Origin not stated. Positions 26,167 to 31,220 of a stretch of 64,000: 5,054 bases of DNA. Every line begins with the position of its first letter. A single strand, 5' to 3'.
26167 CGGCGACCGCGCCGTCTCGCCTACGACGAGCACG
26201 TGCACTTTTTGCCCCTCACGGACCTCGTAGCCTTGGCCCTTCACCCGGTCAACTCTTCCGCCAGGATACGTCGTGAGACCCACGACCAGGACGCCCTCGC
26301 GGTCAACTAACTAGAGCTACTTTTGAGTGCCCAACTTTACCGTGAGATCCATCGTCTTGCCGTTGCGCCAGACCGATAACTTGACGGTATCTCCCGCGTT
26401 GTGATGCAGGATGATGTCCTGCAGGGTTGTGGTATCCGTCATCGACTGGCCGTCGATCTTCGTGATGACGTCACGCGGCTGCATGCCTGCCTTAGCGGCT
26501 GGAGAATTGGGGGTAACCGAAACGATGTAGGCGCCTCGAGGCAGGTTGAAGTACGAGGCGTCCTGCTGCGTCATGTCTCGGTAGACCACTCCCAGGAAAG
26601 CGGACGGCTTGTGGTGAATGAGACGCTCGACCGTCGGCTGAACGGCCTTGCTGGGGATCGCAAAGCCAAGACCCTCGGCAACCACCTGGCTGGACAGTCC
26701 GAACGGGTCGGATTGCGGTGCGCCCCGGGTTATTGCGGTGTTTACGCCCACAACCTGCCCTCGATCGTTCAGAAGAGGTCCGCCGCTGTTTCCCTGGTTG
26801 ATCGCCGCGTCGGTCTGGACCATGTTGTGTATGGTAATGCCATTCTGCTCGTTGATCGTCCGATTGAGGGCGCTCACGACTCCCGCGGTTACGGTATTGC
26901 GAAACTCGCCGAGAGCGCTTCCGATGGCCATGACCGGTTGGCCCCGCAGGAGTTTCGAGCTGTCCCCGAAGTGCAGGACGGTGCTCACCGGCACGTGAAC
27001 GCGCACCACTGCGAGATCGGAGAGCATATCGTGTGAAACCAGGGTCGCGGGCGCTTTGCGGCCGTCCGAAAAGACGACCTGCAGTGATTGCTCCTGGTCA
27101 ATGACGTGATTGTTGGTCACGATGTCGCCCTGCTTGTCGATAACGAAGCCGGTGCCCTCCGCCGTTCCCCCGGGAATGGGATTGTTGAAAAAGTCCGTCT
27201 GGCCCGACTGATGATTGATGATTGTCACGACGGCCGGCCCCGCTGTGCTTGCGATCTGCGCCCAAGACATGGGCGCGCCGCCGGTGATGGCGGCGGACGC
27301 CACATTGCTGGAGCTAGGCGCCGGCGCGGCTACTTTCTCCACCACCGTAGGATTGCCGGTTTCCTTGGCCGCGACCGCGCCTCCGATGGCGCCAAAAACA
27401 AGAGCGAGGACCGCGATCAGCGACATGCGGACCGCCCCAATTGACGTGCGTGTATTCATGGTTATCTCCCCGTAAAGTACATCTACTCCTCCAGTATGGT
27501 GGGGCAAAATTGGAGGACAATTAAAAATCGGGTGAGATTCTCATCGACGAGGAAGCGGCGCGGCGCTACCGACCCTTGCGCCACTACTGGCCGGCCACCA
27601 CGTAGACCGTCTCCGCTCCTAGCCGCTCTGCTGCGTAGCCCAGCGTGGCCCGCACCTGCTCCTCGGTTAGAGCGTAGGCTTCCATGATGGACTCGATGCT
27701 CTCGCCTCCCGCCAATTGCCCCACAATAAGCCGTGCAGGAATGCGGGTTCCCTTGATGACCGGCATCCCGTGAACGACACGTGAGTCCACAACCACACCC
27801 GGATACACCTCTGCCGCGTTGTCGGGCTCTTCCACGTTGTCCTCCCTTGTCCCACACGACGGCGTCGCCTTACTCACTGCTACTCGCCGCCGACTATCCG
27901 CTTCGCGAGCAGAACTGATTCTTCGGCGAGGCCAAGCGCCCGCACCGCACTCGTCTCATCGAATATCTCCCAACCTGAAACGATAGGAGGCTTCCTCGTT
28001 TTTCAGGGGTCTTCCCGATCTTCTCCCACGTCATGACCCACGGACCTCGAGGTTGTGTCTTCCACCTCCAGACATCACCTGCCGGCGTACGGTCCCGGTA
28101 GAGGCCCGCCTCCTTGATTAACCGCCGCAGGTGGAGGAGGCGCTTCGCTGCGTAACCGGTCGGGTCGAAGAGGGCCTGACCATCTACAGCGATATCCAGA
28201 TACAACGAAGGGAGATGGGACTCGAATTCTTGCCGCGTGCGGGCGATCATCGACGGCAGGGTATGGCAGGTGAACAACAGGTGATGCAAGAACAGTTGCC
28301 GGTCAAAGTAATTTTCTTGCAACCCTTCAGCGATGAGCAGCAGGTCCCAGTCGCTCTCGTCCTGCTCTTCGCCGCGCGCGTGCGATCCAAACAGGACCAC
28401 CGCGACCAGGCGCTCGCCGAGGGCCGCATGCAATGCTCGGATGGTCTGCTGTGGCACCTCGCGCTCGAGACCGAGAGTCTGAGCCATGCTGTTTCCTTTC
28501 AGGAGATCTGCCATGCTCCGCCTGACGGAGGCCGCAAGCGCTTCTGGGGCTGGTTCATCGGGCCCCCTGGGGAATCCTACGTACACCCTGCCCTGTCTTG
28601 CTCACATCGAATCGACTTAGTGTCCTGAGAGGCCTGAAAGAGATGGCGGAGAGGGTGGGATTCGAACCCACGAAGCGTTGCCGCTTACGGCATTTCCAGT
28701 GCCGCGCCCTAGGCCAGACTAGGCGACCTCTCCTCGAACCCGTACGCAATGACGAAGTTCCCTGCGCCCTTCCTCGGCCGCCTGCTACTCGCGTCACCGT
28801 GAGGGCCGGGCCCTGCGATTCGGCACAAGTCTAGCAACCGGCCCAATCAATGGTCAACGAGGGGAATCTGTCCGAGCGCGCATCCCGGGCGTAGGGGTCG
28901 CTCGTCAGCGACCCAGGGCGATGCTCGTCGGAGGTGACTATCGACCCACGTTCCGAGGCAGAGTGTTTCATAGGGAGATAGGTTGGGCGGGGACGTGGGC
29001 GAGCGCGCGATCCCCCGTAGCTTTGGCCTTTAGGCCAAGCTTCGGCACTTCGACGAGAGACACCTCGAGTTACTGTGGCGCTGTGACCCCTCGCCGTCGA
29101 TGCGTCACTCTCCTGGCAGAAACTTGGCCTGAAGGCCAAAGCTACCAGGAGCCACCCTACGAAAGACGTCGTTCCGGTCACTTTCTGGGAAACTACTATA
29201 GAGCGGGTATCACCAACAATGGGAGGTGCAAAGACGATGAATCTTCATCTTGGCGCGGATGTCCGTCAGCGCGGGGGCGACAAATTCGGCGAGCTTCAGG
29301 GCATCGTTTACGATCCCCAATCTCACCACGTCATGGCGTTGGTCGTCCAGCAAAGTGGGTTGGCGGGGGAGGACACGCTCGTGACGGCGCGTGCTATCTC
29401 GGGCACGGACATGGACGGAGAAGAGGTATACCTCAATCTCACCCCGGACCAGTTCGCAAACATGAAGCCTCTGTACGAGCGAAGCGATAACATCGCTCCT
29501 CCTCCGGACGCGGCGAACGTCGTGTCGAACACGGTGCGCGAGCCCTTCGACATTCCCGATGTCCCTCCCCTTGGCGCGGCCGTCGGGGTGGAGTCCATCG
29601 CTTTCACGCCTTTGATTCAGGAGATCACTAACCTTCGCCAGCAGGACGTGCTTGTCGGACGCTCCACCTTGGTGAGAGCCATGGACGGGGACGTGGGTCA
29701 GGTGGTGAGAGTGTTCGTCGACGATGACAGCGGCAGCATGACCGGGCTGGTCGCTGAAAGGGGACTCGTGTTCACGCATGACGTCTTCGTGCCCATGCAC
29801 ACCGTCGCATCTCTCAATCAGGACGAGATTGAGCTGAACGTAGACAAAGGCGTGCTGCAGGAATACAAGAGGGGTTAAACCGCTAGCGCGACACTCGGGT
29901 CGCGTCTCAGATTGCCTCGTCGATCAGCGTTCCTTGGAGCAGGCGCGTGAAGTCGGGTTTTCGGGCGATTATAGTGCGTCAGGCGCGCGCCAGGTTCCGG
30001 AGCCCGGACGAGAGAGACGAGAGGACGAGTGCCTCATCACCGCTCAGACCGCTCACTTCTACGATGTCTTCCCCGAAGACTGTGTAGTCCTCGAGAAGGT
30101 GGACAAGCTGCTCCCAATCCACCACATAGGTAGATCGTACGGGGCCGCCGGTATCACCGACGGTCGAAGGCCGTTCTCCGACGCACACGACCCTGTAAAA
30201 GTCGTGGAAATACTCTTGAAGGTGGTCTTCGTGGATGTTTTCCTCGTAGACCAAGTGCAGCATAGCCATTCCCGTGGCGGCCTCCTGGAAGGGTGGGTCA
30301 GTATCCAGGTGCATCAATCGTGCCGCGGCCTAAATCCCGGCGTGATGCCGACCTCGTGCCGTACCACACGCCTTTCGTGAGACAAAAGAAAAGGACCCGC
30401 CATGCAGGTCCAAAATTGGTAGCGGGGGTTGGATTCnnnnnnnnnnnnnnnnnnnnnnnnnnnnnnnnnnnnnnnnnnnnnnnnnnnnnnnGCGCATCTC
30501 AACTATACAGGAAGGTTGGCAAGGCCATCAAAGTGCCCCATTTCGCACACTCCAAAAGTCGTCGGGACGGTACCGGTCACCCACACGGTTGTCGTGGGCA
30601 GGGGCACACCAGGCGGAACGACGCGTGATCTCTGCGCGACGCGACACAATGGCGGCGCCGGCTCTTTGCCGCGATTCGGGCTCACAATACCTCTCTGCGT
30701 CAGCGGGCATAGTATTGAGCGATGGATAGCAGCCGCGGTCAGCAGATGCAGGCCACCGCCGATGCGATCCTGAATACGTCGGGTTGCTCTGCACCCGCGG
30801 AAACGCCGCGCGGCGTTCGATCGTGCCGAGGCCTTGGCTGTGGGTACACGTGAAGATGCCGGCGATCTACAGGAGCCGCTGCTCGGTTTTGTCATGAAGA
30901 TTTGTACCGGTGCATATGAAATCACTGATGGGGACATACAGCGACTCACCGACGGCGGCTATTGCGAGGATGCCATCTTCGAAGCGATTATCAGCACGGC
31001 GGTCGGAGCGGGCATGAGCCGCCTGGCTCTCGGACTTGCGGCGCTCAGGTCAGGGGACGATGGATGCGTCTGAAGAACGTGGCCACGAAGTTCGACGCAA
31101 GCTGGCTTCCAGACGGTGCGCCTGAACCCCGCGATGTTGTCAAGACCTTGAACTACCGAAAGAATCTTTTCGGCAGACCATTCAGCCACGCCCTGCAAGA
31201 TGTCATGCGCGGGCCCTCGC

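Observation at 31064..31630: Candidate selenoprotein: an AhpD/CMD-family gene with UGA at the conserved Cys position and an fdhF-like SECIS hairpin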

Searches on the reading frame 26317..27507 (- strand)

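Call 63: search_protein_families(library=pfam, proteins=[window:26317-27507:-], max_evalue=0.00001)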
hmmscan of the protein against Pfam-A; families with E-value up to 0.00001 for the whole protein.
window:26317-27507:- (396 aa): 5 families
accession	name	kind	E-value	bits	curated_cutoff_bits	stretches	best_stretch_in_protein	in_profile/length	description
PF13365.12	Trypsin_2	-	4.6e-32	112.2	27.6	1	118-255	1-144/144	Trypsin-like peptidase domain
PF13180.12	PDZ_2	-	2.8e-20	72.8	27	1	305-392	3-80/80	PDZ domain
PF00089.32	Trypsin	-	1.4e-15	58.1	20.6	1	119-262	28-200/220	Trypsin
PF17820.7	PDZ_6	-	1.5e-13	50.7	27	1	328-381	2-54/54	PDZ domain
PF00595.29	PDZ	-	8.8e-10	39.3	23.2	1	301-379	8-80/81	PDZ domain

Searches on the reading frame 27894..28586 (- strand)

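Call 63: search_protein_families(library=pfam, proteins=[window:27894-28586:-], max_evalue=0.00001)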
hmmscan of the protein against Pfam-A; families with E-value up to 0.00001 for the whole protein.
window:27894-28586:- (230 aa): 1 family
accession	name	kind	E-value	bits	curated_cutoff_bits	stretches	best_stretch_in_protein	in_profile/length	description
PF18765.7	Polbeta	-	6.5e-06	26.7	26.9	0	59-94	12-49/93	Polymerase beta, Nucleotidyltransferase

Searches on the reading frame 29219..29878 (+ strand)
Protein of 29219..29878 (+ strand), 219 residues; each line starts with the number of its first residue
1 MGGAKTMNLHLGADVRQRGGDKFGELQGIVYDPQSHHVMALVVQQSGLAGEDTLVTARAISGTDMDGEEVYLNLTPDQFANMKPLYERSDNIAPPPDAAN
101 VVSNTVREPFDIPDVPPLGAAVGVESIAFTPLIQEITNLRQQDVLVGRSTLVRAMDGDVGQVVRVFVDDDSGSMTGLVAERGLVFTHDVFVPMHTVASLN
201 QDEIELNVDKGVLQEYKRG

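Call 63: search_protein_families(library=pfam, proteins=[window:29219-29878:+], max_evalue=0.00001)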
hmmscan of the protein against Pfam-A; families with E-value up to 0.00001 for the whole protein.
window:29219-29878:+ (219 aa): 1 family
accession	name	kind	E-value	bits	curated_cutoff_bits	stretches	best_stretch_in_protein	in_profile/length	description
PF05239.21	PRC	-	1.4e-08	35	21.2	0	158-212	21-77/78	PRC-barrel domain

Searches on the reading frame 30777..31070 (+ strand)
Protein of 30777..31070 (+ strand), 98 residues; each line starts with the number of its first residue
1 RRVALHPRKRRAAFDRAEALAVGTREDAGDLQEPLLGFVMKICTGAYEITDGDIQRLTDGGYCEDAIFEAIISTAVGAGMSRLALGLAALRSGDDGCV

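Call 4: search_protein_families(library=pfam, proteins=[window:30834-31070:+], max_evalue=1)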
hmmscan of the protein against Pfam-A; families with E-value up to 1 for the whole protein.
seq(79 aa): 0 families

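Call 5: search_protein_families(library=ncbifam, proteins=[window:30834-31070:+], max_evalue=1)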
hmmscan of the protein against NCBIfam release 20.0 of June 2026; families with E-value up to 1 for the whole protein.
seq(79 aa): 1 family
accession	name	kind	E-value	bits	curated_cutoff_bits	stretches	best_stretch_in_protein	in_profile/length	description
TIGR01926.1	peroxid_rel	subfamily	0.00037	20.4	81.8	1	8-69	111-172/178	peroxidase-related enzyme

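Call 57: search_protein_families(library=ncbifam, proteins=[window:30777-31070:+], max_evalue=0.1)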
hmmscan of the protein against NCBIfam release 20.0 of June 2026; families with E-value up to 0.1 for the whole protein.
window:30777-31070:+ (98 aa): 1 family
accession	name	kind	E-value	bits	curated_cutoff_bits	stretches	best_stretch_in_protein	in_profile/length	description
TIGR01926.1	peroxid_rel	subfamily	0.00016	21.5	81.8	1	17-88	100-172/178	peroxidase-related enzyme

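Call 58: search_protein_families(library=pfam, proteins=[window:30777-31070:+], max_evalue=0.1)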
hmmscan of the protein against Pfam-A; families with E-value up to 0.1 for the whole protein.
window:30777-31070:+ (98 aa): 0 families
